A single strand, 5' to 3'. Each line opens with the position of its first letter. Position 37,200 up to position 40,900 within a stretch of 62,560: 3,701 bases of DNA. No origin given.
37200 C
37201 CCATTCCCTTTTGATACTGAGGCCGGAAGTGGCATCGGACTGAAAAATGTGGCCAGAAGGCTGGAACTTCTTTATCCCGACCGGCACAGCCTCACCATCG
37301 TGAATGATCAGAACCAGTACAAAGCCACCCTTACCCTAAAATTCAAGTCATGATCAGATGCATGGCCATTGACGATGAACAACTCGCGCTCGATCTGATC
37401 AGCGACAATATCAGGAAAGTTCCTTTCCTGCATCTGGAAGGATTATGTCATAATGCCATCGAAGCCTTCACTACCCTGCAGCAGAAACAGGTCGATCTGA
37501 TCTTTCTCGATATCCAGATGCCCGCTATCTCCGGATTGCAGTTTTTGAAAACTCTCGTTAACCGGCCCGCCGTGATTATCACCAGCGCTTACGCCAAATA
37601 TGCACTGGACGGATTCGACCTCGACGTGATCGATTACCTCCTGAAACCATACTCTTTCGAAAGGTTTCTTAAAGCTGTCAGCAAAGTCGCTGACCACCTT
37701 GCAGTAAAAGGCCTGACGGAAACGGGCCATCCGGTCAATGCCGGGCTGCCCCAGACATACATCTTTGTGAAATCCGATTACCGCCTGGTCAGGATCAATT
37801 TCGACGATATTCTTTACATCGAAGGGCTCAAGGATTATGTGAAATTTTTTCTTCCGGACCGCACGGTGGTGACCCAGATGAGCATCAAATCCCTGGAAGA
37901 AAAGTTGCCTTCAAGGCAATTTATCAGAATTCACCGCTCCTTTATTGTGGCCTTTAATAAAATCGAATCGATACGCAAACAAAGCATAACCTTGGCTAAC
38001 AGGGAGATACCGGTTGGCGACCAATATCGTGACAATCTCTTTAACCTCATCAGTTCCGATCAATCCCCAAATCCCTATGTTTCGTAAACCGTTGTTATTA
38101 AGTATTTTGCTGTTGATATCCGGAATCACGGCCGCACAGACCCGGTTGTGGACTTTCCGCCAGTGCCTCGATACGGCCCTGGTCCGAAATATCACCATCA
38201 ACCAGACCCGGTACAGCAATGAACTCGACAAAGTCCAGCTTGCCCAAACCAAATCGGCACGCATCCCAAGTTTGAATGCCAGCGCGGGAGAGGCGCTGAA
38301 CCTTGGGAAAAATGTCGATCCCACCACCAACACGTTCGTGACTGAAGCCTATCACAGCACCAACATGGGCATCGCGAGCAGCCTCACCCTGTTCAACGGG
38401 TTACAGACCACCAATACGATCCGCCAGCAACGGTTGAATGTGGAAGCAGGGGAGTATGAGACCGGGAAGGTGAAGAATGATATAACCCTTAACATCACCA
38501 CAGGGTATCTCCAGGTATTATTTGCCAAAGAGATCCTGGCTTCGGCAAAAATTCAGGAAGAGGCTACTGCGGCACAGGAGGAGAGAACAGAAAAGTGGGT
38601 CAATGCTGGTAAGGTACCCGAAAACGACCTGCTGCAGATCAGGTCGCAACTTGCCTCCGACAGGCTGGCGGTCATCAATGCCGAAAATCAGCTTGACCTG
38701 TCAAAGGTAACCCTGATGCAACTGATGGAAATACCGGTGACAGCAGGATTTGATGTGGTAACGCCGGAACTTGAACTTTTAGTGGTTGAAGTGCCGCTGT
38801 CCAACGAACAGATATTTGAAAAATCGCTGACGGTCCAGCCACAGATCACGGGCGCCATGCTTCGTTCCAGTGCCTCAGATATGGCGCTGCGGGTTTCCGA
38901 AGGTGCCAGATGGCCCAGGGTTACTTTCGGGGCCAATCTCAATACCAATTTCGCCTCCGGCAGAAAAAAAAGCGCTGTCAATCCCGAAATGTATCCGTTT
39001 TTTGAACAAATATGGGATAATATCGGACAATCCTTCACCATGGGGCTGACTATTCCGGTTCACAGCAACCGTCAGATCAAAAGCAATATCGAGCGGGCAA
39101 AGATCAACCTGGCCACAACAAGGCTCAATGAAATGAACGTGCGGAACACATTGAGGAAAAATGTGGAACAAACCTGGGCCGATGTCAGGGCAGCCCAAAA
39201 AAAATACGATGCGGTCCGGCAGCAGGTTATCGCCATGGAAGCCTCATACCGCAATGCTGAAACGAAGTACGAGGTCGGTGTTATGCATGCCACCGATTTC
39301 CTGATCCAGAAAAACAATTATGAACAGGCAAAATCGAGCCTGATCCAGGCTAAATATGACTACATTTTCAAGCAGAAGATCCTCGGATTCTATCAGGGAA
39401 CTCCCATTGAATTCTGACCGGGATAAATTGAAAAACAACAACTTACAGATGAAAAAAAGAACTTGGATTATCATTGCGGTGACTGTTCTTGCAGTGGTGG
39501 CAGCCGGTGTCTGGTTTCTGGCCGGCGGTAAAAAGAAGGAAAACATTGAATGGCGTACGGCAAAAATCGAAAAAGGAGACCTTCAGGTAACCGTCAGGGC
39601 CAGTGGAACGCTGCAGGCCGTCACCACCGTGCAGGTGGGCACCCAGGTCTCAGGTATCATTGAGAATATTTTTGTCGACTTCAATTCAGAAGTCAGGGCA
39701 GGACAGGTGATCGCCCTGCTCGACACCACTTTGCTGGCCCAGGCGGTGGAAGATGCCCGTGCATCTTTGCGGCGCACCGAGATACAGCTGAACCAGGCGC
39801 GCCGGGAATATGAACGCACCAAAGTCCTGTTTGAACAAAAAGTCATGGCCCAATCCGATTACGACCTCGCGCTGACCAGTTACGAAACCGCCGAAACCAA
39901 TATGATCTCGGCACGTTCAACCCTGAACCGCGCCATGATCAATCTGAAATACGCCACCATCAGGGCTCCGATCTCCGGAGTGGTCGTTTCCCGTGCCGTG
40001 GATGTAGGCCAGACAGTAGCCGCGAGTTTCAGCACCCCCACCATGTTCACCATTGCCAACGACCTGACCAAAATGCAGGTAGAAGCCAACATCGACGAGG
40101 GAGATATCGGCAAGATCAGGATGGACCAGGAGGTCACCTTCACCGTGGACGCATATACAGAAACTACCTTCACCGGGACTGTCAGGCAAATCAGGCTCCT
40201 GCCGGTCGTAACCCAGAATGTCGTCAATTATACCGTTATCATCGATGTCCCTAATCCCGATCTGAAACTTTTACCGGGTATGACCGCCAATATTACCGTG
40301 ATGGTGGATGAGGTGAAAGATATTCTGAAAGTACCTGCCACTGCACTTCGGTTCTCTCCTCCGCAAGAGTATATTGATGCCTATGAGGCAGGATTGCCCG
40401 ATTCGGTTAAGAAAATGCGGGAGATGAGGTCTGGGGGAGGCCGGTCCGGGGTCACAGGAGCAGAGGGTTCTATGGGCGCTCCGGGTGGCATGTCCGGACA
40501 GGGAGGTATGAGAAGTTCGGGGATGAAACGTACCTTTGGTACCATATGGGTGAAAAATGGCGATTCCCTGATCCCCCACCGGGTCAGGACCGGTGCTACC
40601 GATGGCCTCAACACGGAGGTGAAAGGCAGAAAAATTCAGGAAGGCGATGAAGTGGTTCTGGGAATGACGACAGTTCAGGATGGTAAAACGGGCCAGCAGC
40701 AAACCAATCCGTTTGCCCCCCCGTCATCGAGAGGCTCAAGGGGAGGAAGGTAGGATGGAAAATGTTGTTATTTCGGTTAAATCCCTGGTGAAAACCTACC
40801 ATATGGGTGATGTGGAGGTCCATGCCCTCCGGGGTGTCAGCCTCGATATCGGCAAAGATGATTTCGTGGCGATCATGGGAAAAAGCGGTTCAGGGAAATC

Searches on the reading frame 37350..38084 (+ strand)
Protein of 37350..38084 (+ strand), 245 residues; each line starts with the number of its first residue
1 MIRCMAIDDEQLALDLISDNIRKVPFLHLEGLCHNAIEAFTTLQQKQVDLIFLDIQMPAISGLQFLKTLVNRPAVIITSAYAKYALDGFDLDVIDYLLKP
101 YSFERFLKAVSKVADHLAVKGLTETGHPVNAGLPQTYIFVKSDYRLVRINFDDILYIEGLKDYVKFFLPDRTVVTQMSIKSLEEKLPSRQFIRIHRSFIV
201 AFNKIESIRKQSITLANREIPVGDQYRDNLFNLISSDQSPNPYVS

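Call 35: find_encoding_contigs(protein=window:37350-38084:+, flank=10000, max_places=4)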
Protein window:37350-38084:+ (245 aa): no gene with exactly this product is on record in the collection.

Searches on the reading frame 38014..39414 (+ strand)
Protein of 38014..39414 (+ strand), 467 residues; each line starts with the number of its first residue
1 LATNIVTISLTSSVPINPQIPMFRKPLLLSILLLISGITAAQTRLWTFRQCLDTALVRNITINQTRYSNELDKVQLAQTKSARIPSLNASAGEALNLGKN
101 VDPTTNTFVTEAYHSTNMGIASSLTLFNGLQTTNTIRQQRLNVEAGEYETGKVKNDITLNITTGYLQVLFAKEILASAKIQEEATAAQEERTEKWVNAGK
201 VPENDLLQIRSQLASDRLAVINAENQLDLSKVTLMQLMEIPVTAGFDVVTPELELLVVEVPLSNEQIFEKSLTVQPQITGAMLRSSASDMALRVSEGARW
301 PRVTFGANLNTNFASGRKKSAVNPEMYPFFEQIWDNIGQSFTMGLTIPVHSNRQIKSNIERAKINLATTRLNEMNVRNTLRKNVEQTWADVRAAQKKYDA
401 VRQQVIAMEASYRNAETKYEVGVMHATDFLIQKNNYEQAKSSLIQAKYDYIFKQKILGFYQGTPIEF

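Call 27: search_protein_families(library=pfam, proteins=[window:38014-39414:+], max_evalue=0.001)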
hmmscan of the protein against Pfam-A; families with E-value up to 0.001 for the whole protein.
window:38014-39414:+ (467 aa): 1 family
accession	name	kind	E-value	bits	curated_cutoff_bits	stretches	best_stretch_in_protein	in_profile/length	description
PF02321.23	OEP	-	7e-46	156.8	22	2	272-451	9-176/187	Outer membrane efflux protein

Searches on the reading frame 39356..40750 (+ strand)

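Call 27: search_protein_families(library=pfam, proteins=[window:39356-40750:+], max_evalue=0.001)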
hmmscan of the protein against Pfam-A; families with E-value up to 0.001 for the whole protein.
window:39356-40750:+ (465 aa): 2 families
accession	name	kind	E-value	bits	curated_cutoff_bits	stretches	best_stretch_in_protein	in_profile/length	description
PF16576.10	HlyD_D23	-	2.7e-23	82.8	30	1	76-311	2-214/214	Barrel-sandwich domain of CusB or HlyD membrane-fusion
PF13437.12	HlyD_3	-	1.3e-15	58.4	22.2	1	201-308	1-106/106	HlyD family secretion protein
